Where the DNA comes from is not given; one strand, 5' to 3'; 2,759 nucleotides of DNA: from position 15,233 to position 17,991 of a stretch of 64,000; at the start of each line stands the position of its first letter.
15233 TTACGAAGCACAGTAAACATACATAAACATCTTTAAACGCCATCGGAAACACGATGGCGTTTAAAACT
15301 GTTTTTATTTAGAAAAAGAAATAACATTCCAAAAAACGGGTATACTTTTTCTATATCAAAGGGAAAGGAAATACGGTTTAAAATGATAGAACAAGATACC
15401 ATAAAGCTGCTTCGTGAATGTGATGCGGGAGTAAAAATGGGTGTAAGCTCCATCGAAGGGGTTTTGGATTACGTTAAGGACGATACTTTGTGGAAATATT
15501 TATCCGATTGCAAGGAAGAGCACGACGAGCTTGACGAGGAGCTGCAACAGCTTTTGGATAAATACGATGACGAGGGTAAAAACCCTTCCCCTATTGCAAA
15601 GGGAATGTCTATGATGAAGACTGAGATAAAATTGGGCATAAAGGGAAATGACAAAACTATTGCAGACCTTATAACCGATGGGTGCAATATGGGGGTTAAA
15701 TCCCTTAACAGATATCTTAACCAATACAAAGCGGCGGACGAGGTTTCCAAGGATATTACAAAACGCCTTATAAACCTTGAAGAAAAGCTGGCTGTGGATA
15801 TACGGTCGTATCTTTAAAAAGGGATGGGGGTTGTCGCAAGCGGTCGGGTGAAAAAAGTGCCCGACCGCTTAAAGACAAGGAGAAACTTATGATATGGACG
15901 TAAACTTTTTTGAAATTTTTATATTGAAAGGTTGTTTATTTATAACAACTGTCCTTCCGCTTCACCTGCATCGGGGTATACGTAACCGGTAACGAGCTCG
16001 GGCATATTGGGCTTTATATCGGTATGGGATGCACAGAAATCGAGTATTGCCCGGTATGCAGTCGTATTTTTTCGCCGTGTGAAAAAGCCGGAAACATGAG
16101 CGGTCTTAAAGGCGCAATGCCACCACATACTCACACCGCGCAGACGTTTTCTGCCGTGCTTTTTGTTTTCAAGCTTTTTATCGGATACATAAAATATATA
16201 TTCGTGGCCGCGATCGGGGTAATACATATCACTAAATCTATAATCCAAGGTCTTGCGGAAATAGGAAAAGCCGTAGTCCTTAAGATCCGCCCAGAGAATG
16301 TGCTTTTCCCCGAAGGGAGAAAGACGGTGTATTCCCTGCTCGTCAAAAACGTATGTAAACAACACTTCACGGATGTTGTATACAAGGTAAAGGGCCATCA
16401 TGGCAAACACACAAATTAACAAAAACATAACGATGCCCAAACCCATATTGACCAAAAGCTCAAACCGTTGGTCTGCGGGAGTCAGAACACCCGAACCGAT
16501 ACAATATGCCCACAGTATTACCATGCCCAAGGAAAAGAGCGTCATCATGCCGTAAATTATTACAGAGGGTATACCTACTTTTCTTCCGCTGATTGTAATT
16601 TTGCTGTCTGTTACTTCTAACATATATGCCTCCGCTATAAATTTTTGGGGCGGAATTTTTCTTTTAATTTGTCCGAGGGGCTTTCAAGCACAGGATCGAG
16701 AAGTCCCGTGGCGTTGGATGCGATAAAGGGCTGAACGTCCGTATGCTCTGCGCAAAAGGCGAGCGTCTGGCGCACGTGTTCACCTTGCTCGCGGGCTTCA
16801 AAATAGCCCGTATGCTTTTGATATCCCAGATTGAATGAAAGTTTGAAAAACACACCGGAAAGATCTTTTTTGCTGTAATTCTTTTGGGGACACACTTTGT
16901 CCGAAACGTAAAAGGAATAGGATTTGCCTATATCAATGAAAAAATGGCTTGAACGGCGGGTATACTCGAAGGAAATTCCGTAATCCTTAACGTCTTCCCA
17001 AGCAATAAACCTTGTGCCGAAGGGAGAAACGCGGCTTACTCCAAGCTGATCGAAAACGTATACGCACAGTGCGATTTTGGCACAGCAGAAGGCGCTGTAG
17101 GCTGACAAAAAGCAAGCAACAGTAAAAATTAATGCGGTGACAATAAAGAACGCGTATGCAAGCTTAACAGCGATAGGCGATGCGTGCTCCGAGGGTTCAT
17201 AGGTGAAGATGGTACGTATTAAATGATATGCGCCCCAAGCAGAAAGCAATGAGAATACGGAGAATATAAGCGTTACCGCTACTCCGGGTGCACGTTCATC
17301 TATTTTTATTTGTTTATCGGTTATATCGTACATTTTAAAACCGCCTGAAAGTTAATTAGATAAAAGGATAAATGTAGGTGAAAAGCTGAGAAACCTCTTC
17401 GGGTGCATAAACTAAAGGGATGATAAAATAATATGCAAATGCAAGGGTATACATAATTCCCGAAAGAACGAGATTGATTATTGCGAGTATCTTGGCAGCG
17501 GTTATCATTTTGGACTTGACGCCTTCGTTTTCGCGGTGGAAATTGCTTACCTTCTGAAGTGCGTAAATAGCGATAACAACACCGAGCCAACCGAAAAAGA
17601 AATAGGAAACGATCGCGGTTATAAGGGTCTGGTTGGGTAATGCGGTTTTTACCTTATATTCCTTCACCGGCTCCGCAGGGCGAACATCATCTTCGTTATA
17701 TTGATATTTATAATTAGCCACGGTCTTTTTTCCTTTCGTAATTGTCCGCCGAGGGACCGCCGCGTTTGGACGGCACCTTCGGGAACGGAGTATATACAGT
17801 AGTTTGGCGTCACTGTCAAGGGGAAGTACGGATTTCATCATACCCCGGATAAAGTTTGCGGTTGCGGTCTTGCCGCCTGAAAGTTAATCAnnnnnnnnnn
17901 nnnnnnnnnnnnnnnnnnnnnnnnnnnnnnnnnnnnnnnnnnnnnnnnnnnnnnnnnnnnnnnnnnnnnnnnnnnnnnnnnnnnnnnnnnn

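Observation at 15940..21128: Seven-gene flotillin operon carrying IFITM/CD225-like and other small membrane-protein paralogs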

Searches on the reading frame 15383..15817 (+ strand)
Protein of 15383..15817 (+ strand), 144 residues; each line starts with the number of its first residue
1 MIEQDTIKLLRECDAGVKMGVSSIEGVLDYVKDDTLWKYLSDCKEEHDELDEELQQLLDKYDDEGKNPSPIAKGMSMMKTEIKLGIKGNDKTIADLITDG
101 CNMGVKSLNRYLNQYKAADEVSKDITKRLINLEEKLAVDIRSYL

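Call 88: search_protein_families(library=pfam, proteins=[window:15383-15817:+], max_evalue=0.01)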
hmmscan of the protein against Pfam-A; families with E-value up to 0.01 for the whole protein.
window:15383-15817:+ (144 aa): 1 family
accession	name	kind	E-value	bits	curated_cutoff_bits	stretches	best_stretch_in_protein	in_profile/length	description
PF09537.16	DUF2383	-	0.00061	20.4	30.8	1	7-103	3-100/111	Domain of unknown function (DUF2383)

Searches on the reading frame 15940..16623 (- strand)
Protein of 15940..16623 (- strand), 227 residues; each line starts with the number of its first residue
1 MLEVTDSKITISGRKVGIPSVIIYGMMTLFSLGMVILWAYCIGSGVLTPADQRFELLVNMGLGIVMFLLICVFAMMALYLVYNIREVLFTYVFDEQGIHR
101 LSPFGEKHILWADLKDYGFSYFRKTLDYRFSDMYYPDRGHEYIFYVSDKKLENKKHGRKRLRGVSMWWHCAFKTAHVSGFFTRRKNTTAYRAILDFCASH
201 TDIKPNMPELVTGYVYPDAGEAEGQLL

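Call 3: search_protein_families(library=pfam, proteins=[window:15940-16623:-], max_evalue=1)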
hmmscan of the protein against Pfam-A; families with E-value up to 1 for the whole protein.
window:15940-16623:- (227 aa): 0 families

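Call 4: search_protein_families(library=ncbifam, proteins=[window:15940-16623:-], max_evalue=1)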
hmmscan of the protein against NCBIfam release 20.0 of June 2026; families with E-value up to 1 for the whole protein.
window:15940-16623:- (227 aa): 0 families

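Call 40: search_protein_families(library=padloc, proteins=[window:15940-16623:-], max_evalue=0.1)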
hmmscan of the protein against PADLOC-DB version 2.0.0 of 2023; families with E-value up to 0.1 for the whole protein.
window:15940-16623:- (227 aa): 0 families

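Call 87: search_protein_families(library=phrogs, proteins=[window:15940-16623:-], max_evalue=0.01)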
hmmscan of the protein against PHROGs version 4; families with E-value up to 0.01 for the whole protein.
window:15940-16623:- (227 aa): 0 families

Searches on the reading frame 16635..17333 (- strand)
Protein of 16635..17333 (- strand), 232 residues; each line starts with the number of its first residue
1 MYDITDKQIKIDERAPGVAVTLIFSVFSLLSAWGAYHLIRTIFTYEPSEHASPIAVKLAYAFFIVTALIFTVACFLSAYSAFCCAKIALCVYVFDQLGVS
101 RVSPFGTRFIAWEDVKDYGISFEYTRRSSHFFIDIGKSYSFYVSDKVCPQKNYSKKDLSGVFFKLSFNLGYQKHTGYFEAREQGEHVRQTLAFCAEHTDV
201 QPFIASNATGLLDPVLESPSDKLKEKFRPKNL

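Call 3: search_protein_families(library=pfam, proteins=[window:16635-17333:-], max_evalue=1)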
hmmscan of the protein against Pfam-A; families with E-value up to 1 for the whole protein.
window:16635-17333:- (232 aa): 3 families
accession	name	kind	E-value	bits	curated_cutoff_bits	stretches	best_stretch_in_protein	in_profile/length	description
PF10756.15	bPH_6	-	0.0031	17.9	22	1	98-127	10-37/73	Bacterial PH domain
PF09815.14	XK-related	-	0.015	14.7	24.8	1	17-90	157-231/337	XK-related protein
PF18920.5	DUF5671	-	0.075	13.3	28.4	1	17-80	48-104/132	Domain of unknown function (DUF5671)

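Call 4: search_protein_families(library=ncbifam, proteins=[window:16635-17333:-], max_evalue=1)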
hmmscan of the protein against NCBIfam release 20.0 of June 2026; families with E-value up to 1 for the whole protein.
window:16635-17333:- (232 aa): 0 families

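Call 21: find_homologous_proteins(query=window:16635-17333:-, max_evalue=0.01)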
Query window:16635-17333:- (232 aa): 9 proteins with E <= 0.01 among 393 candidates.
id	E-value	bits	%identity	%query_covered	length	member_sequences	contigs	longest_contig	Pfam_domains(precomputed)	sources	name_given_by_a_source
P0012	8.7e-145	498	95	100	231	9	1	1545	-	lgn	-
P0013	5.2e-126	437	84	100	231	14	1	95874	-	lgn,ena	-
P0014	5.0e-119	414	80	99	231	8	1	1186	-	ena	-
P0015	5.9e-116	404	77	99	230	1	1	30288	-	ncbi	-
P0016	1.0e-104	367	73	100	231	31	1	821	-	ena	-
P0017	1.3e-103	364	72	100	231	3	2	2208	-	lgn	-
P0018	1.0e-101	358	71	100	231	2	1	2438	-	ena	-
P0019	6.6e-92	325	91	67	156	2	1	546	-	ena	-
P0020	4.8e-83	296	60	99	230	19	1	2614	-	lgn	-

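Call 40: search_protein_families(library=padloc, proteins=[window:16635-17333:-], max_evalue=0.1)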
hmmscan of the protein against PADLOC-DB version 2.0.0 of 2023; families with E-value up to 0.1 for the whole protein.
window:16635-17333:- (232 aa): 0 families

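Call 62: predict_structure(alignment_id=A8)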
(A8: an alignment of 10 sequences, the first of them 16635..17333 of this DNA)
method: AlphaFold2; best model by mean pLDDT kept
length: 232 residues; sequences in the alignment: 10
mean_pLDDT: 68.8   pTM: 0.60
mean pLDDT of the five models: 68.8, 68.0, 61.7, 59.4, 48.7
residues with pLDDT >= 90: 4; 70-90: 136; 50-70: 34; < 50: 58
segments of 3 or more residues with pLDDT < 50: 123-136, 151-174, 213-223, 225-232
pLDDT, mean of each block of 10 residues (from residue 1): 81 71 84 85 81 84 87 85 77 88 83 83 44 45 71 42 46 49 70 82 62 44 46 35
secondary structure, 60 per line:
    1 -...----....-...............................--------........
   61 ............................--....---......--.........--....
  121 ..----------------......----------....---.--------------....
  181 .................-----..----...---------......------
elements in order: E2-4 E9-12 H14-44 H53-88 E91-94 E98-103 E106-111 E117-122 E139-144 H155-158 H177-197 H221-226
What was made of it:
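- On Bacterial PH domain, membrane-anchored (bPH; YdbS-like): The AF2 model (pLDDT 68.8) has helices at 14-44 and 53-88, five strands at 91-144 and a helix at 177-197 (call 62).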

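Call 65: fold_search(model_id=the predicted structure, library=pdb)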
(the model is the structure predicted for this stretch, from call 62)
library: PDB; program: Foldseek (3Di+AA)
matches with E <= 10: 153; with E <= 0.001: 0
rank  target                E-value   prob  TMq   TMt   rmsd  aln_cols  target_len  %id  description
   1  3to1_A                2.2e-01  0.44  0.18  0.19   7.2        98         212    9  Two surfaces on Rtt106 mediate histone binding and chaperone activity (released 2011-12-21)
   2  6l1r                  3.1e-01  0.57  0.22  0.46   6.9       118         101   10  Crystal structure of N-terminal domain of human SSRP1 (released 2020-09-30)
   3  5umr                  4.7e-01  0.44  0.21  0.43   7.3       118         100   10  Crystal structure of N-terminal domain of human FACT complex subunit SSRP1 (released 2018-01-31)
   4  3tvv_B                6.6e-01  0.25  0.20  0.19   7.1       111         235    9  Structure of the tandem PH domains of Rtt106 (residues 68-315) (released 2012-02-01)
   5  3fss                  7.0e-01  0.23  0.18  0.19   7.3        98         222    9  Structure of the tandem PH domains of Rtt106 (released 2009-12-22)
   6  2gcj_B                8.3e-01  0.44  0.24  0.24   5.7       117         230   11  Crystal Structure of the Pob3 middle domain (released 2006-05-23)
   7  4tyz_A                8.3e-01  0.35  0.15  0.30   4.9        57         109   12  Crystal structure of the C-terminal domain of an unknown protein from Leishmania infantum (released 2014-08-06)
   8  4dx9_g                8.3e-01  0.30  0.16  0.27   4.6        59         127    5  ICAP1 in complex with integrin beta 1 cytoplasmic tail (released 2013-01-09)
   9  4khb_H                8.3e-01  0.30  0.14  0.19   5.5        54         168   13  Structure of the Spt16D Pob3N heterodimer (released 2013-05-29)
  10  9eh2_y                8.8e-01  0.33  0.15  0.09   4.9        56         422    5  RNA polymerase II-DSIF-SPT6-PAF1c-TFIIS-IWS1-SETD2-FACT nucleosome upstream (released 2024-12-18)
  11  3gyp                  9.4e-01  0.18  0.17  0.17   7.2       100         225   11  Rtt106p (released 2009-12-08)
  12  4z2n                  1.1e+00  0.35  0.25  0.22   6.2       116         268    6  Crystal structure of human FACT SPT16 middle domain (released 2016-03-09)
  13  2gcj_A                1.2e+00  0.35  0.23  0.23   5.5       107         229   14  Crystal Structure of the Pob3 middle domain (released 2006-05-23)
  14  7nky_O                1.2e+00  0.25  0.20  0.12   7.3       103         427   13  RNA Polymerase II-Spt4/5-nucleosome-FACT structure (released 2021-07-07)
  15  3tvv_A                1.2e+00  0.13  0.17  0.17   8.0       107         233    8  Structure of the tandem PH domains of Rtt106 (residues 68-315) (released 2012-02-01)
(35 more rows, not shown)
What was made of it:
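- On Bacterial PH domain, membrane-anchored (bPH; YdbS-like): Foldseek top hits are nearly all PH/PTB domains, but with E 0.22-2 (call 65).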

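Call 87: search_protein_families(library=phrogs, proteins=[window:16635-17333:-], max_evalue=0.01)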
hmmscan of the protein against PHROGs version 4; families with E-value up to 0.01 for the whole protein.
window:16635-17333:- (232 aa): 0 families

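Call 89: search_protein_families(library=pfam, alignment_id=A8, max_evalue=1)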
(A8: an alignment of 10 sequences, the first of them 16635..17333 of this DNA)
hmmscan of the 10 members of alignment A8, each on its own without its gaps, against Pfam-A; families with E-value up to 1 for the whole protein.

A. member 1, window:16635-17333:- (232 aa): 3 families
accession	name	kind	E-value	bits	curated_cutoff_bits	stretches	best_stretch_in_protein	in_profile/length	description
PF10756.15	bPH_6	-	0.0031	17.9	22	1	98-127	10-37/73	Bacterial PH domain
PF09815.14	XK-related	-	0.015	14.7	24.8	1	17-90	157-231/337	XK-related protein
PF18920.5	DUF5671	-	0.075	13.3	28.4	1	17-80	48-104/132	Domain of unknown function (DUF5671)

B. families by the number of members that match (of 10 scanned): 10 families
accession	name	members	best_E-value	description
PF10756.15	bPH_6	9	0.0021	Bacterial PH domain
PF20226.3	DUF6585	3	0.0011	Family of unknown function (DUF6585)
PF08041.16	PetM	3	0.052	PetM family of cytochrome b6f complex subunit 7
PF18920.5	DUF5671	3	0.075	Domain of unknown function (DUF5671)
PF09815.14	XK-related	2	0.015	XK-related protein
PF02687.27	FtsX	2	0.22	FtsX-like permease C-terminal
PF04290.18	DctQ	1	0.055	Tripartite ATP-independent periplasmic transporters, DctQ component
PF24153.1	Meg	1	0.14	Maternally expressed gene family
PF09681.16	Phage_rep_org_N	1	0.15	N-terminal phage replisome organiser (Phage_rep_org_N)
PF01127.27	Sdh_cyt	1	0.38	Succinate dehydrogenase/Fumarate reductase transmembrane subunit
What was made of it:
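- On Bacterial PH domain, membrane-anchored (bPH; YdbS-like): 9 of 10 gene-6 orthologs hit, best 2e-3 (call 89).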

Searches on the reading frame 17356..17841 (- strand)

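Call 3: search_protein_families(library=pfam, proteins=[window:17356-17841:-], max_evalue=1)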
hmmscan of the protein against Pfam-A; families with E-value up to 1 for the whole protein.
window:17356-17841:- (161 aa): 4 families
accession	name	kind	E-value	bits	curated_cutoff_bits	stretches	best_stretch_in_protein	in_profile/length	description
PF17247.7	DUF5316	-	0.00092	19.4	28.7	1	103-134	42-73/74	Family of unknown function (DUF5316)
PF04756.19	OST3_OST6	-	0.005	16.7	27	1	41-132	113-202/294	OST3 / OST6 family, transporter family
PF07666.16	MpPF26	-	0.068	13.7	37.2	1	73-131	8-68/75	M penetrans paralogue family 26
PF04505.17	CD225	-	0.35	11.5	27.1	0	69-133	2-67/68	Interferon-induced transmembrane protein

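Call 4: search_protein_families(library=ncbifam, proteins=[window:17356-17841:-], max_evalue=1)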
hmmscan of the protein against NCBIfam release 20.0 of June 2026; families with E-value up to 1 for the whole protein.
window:17356-17841:- (161 aa): 2 families
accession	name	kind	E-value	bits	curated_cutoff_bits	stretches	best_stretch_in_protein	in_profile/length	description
NF040945.1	CCC_membrane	equivalog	0.00015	22.1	65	1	74-141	10-82/99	CCC motif membrane protein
TIGR02005.1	PTS-IIBC-alpha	subfamily_domain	0.0052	15.1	607.3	1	82-146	284-339/524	alpha-glucoside-specific PTS transporter subunit IIBC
